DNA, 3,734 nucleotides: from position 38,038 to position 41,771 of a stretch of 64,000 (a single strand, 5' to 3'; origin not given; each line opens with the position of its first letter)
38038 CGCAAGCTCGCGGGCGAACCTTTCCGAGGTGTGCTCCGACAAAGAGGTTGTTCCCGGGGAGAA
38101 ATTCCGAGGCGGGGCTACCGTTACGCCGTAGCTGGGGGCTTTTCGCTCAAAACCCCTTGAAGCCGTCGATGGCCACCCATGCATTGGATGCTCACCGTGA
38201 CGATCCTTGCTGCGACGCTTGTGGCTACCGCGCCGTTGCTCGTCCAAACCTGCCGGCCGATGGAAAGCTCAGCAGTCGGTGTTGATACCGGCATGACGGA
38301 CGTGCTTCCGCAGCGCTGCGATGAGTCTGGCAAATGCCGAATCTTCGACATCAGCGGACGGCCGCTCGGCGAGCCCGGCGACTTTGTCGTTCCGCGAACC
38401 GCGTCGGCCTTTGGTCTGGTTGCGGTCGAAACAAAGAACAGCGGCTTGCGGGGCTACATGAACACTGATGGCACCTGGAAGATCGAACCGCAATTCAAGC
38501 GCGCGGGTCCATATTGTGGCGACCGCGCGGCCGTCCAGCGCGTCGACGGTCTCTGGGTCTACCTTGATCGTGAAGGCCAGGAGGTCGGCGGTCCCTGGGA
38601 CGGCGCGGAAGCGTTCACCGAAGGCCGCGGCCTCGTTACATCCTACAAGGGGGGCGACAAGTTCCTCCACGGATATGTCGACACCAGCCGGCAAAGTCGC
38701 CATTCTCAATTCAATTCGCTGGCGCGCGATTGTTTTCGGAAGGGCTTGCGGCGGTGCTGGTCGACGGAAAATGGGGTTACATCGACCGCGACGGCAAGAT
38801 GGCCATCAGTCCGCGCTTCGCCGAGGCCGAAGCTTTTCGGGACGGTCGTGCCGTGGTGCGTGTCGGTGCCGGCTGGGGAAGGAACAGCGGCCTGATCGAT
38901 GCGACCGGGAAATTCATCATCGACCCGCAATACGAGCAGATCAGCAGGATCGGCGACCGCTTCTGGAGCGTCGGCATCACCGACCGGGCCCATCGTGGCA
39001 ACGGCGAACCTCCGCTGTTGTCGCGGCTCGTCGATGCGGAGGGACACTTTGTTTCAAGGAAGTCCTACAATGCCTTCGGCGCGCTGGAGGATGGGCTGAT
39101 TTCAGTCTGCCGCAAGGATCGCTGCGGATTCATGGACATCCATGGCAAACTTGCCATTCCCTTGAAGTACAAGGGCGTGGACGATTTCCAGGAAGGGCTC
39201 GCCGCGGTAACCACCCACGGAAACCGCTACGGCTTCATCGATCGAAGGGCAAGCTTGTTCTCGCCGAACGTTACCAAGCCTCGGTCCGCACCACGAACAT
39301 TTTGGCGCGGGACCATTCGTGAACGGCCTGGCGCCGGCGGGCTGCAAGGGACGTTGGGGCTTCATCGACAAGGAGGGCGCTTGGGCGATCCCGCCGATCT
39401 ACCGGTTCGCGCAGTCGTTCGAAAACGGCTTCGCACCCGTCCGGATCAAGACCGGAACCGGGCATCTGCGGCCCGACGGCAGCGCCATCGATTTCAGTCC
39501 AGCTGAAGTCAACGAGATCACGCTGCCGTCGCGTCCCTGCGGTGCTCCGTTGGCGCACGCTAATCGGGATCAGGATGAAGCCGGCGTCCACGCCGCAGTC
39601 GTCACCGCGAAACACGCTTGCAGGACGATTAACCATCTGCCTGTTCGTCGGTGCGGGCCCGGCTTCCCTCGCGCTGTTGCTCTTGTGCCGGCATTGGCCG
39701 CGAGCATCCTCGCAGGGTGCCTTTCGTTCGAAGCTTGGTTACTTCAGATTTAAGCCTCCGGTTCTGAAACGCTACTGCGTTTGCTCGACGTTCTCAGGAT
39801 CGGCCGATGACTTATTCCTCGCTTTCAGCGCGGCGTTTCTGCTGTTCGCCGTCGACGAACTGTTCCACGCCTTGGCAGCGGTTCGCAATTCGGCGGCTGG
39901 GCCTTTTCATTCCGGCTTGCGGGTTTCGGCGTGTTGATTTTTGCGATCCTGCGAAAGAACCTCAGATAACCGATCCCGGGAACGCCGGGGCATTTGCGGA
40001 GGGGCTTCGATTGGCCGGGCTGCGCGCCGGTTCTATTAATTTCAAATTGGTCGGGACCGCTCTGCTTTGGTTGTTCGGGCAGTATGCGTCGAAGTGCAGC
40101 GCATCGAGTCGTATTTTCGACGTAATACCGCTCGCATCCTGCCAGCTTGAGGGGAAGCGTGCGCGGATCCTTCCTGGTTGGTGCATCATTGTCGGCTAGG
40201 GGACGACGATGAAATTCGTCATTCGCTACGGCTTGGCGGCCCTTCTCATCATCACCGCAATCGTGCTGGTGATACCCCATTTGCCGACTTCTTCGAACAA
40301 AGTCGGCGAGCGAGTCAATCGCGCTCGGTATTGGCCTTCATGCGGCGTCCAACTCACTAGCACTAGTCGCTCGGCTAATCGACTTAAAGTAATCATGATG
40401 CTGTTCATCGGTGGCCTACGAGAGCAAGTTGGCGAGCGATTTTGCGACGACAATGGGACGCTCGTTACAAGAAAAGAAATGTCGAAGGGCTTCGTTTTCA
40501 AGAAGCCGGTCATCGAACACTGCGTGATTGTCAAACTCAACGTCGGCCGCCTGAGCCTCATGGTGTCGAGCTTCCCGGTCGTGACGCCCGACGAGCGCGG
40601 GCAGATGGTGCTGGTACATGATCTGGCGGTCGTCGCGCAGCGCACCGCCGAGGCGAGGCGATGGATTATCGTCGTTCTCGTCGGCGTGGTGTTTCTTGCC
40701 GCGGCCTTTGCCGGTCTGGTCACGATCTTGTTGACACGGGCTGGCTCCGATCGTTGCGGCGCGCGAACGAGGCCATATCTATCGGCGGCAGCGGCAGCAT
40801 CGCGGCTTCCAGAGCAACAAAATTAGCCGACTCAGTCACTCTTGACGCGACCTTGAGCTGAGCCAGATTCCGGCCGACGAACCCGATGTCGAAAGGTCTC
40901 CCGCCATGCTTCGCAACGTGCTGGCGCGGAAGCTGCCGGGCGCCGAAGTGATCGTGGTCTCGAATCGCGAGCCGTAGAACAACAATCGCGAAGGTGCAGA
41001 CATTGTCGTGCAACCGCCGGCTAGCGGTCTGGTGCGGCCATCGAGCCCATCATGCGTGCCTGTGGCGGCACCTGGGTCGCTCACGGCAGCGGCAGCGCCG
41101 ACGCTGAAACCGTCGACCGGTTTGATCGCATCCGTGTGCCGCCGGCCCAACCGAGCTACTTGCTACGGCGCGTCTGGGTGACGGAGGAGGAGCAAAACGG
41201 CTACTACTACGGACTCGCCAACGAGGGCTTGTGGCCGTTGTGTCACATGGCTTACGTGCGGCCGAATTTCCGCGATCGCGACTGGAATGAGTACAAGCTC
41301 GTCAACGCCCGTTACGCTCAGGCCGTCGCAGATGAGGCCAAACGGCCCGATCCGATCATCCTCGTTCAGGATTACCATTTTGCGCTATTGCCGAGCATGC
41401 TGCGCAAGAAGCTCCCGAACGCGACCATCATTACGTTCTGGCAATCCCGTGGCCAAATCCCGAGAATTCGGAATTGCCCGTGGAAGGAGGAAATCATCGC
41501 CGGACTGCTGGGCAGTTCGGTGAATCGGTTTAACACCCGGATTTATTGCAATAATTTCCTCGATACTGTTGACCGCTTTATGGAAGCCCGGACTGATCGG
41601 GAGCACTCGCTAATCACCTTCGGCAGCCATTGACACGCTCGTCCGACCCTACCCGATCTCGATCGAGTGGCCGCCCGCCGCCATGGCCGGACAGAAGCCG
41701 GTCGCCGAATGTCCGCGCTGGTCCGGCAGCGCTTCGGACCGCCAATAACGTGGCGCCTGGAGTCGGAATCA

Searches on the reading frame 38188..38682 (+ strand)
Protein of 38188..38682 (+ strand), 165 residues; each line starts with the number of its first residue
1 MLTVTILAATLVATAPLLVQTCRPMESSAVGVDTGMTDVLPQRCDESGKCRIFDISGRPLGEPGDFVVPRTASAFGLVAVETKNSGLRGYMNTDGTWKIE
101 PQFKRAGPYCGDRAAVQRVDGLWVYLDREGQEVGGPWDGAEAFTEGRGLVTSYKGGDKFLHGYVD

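Call 67: search_protein_families(library=pfam, proteins=[window:38188-38682:+], max_evalue=0.001)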
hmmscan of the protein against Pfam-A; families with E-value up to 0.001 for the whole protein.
window:38188-38682:+ (165 aa): 1 family
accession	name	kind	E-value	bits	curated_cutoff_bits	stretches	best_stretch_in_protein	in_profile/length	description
PF14903.11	WG_beta_rep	-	1.2e-08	35.2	25.6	1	89-123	2-35/35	WG containing repeat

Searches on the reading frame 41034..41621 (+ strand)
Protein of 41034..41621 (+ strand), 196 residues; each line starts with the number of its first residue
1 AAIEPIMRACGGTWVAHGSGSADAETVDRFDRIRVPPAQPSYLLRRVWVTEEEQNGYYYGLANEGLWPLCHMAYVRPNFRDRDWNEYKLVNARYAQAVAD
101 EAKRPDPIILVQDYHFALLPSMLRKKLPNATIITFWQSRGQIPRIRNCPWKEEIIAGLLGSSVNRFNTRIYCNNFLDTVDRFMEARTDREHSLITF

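Call 67: search_protein_families(library=pfam, proteins=[window:41034-41621:+], max_evalue=0.001)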
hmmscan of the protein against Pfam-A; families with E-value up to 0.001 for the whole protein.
window:41034-41621:+ (196 aa): 1 family
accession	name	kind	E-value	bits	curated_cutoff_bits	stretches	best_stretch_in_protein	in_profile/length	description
PF00982.27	Glyco_transf_20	-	2.8e-30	105.9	32.5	1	9-192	44-228/473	Glycosyltransferase family 20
